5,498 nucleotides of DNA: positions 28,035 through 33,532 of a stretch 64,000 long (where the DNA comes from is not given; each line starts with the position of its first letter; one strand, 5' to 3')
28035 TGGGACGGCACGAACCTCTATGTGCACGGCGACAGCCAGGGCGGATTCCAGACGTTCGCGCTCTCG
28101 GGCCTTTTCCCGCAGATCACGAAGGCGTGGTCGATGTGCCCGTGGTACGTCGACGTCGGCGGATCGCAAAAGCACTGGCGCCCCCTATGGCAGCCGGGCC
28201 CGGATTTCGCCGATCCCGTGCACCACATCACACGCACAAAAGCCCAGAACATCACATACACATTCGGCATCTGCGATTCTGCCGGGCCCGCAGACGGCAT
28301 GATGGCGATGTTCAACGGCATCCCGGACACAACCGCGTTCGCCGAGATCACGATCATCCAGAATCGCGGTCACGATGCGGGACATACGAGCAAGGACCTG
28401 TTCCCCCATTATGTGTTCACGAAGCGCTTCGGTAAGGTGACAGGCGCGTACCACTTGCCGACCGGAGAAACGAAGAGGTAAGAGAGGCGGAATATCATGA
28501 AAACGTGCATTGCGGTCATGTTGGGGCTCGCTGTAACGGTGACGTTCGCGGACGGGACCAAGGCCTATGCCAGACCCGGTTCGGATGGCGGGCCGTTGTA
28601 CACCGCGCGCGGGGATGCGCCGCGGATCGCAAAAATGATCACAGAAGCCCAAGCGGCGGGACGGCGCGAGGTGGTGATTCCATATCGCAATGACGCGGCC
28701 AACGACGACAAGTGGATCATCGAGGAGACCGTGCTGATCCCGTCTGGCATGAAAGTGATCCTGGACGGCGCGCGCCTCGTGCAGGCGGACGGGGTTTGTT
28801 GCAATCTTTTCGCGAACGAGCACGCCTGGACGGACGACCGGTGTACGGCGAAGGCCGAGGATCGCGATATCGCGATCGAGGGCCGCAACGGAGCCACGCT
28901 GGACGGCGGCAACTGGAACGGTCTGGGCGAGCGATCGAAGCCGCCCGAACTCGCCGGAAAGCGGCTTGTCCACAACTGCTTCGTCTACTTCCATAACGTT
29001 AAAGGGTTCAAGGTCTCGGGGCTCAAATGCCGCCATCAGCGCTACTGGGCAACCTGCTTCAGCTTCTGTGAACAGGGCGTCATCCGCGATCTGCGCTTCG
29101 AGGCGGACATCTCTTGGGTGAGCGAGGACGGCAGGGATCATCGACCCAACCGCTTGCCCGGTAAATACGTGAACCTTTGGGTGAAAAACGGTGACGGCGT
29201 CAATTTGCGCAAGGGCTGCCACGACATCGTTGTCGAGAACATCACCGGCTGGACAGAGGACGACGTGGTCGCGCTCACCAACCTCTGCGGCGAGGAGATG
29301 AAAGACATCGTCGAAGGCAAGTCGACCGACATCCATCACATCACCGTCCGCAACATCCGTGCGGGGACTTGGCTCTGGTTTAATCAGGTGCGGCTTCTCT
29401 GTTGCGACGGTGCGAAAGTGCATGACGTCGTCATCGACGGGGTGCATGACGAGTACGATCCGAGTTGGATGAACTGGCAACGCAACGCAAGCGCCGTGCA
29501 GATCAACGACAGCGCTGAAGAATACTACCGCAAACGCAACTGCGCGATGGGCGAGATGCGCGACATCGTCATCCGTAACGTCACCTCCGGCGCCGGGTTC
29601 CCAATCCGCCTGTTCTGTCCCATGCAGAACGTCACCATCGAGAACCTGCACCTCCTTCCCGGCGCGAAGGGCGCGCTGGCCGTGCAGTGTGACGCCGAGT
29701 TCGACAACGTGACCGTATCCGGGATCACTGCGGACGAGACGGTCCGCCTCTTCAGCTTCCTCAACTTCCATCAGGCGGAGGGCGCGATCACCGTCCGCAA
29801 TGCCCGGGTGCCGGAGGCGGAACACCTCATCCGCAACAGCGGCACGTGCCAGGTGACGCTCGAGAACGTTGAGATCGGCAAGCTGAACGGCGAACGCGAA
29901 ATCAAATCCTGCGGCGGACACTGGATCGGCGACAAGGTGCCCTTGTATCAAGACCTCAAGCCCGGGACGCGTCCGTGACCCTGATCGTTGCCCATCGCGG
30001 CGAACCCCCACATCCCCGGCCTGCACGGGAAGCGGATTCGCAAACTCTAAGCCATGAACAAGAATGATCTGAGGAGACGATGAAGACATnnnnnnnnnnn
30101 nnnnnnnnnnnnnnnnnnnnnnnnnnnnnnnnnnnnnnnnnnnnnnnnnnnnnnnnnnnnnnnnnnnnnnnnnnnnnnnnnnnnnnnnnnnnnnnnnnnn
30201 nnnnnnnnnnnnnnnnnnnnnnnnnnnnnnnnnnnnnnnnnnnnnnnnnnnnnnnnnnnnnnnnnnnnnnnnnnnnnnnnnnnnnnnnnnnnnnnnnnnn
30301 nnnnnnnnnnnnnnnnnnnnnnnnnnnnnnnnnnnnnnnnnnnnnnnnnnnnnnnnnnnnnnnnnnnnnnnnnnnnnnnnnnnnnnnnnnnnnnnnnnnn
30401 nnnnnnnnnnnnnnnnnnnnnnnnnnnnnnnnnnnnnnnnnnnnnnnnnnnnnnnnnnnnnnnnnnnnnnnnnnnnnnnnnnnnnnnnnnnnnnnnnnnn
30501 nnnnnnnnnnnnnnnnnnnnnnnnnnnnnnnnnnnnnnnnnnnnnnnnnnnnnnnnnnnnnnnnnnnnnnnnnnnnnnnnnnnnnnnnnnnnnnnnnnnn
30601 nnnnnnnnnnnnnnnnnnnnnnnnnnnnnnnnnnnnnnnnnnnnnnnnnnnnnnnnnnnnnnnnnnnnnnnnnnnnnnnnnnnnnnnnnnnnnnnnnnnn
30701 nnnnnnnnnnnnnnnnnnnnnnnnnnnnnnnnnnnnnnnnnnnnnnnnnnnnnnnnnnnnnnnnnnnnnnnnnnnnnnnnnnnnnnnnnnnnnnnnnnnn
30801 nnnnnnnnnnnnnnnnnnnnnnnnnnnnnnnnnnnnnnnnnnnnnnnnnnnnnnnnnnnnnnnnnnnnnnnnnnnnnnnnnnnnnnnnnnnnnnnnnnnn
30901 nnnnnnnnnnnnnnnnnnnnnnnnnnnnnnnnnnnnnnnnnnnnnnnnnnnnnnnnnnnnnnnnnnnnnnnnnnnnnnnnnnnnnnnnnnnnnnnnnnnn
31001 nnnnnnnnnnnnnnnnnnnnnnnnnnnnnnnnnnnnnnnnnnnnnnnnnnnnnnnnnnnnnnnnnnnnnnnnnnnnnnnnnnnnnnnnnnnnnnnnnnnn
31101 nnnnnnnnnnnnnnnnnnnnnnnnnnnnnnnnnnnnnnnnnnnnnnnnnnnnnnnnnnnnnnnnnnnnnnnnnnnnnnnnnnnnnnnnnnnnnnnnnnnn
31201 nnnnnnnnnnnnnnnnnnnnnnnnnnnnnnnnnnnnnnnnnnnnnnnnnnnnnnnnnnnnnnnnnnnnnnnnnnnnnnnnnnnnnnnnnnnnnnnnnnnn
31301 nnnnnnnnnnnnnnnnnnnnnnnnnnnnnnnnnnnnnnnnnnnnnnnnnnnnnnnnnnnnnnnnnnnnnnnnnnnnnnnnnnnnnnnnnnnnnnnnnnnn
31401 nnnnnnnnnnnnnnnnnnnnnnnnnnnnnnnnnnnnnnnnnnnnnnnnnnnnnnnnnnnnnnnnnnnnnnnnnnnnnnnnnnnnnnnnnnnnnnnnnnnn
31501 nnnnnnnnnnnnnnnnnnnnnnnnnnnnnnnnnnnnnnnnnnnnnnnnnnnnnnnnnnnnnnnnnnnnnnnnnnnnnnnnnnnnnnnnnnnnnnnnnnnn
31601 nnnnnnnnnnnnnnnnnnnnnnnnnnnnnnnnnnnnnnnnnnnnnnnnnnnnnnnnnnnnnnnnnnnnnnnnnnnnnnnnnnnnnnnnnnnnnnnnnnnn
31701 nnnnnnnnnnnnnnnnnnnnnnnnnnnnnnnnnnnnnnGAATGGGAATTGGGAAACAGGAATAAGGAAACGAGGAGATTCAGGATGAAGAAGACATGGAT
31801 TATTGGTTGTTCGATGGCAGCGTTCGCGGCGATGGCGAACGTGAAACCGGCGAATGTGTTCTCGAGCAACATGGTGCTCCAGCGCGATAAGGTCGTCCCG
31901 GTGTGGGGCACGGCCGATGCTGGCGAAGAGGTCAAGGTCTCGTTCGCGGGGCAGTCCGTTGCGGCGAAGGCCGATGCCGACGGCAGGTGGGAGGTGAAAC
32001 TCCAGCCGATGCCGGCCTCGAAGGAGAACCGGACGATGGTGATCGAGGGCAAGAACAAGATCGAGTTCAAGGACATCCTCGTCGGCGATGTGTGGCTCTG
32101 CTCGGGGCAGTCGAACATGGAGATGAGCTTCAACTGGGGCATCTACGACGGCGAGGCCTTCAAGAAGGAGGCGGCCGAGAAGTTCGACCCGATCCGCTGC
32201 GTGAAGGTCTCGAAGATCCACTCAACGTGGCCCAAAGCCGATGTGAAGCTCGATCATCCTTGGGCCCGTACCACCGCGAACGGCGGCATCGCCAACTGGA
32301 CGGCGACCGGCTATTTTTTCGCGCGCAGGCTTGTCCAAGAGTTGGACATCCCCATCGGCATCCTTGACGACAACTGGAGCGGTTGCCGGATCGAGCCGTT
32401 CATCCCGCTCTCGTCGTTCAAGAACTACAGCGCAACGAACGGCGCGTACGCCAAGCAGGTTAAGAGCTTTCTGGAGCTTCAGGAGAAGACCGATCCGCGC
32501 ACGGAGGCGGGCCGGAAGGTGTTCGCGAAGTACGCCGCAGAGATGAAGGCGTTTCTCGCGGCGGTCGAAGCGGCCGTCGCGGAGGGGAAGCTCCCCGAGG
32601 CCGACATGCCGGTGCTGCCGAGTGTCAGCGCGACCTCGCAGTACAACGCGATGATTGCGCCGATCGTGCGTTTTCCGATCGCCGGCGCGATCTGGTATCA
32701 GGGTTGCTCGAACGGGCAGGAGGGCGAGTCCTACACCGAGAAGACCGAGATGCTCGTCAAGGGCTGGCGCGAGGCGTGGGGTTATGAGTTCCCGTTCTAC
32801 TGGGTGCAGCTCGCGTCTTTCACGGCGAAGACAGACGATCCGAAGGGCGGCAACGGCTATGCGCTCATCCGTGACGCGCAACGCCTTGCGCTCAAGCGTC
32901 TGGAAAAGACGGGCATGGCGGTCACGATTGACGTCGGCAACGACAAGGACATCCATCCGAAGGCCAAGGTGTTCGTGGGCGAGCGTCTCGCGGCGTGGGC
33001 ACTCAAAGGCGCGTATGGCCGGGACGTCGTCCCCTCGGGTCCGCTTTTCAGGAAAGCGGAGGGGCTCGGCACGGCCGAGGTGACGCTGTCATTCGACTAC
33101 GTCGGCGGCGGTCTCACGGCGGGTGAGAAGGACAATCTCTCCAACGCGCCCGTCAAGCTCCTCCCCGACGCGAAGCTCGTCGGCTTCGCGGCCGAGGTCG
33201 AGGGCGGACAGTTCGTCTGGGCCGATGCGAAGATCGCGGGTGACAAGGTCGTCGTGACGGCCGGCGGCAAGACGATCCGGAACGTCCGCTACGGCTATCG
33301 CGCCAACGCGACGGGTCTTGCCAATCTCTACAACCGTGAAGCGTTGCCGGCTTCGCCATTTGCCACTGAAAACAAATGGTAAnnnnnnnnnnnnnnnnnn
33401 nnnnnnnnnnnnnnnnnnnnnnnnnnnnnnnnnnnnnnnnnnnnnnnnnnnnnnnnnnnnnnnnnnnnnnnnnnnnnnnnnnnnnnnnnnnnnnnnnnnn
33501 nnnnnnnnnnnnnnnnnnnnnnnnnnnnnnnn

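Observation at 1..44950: Five-member family of giant GH42-architecture secreted proteins, four next to Pmp-repeat beta-helix proteins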

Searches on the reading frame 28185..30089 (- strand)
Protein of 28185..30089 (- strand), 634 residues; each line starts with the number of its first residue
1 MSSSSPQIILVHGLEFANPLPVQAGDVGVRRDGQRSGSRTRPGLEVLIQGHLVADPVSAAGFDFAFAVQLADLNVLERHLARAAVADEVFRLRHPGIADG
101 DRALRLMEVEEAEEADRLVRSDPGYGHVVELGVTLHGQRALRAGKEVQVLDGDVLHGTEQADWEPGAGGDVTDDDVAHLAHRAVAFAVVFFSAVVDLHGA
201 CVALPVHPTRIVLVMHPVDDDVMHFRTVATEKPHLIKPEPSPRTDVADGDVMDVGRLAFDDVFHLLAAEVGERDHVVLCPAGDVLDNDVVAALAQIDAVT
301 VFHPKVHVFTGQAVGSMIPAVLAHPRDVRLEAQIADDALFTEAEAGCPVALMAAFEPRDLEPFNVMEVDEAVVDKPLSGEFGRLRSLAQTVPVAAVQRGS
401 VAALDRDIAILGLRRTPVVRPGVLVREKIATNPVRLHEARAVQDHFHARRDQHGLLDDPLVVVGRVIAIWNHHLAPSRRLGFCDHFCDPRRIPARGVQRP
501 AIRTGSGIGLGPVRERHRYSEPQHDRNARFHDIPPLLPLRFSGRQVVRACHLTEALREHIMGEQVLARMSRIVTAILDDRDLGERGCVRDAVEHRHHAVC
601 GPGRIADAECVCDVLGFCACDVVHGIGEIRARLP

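Call 5: search_protein_families(library=pfam, proteins=[window:28185-30089:-], max_evalue=0.01)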
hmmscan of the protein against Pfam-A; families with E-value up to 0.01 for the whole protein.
window:28185-30089:- (634 aa): 0 families

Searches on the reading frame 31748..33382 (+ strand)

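Call 5: search_protein_families(library=pfam, proteins=[window:31748-33382:+], max_evalue=0.01)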
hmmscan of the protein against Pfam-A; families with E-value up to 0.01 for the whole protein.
window:31748-33382:+ (544 aa): 2 families
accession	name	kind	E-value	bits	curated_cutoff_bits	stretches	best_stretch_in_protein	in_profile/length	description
PF03629.24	SASA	-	7.9e-16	58.8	24.8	2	297-418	103-224/226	Carbohydrate esterase, sialic acid-specific acetylesterase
PF17936.7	Big_6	-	0.0044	17.7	27.6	0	52-96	17-63/83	Bacterial Ig domain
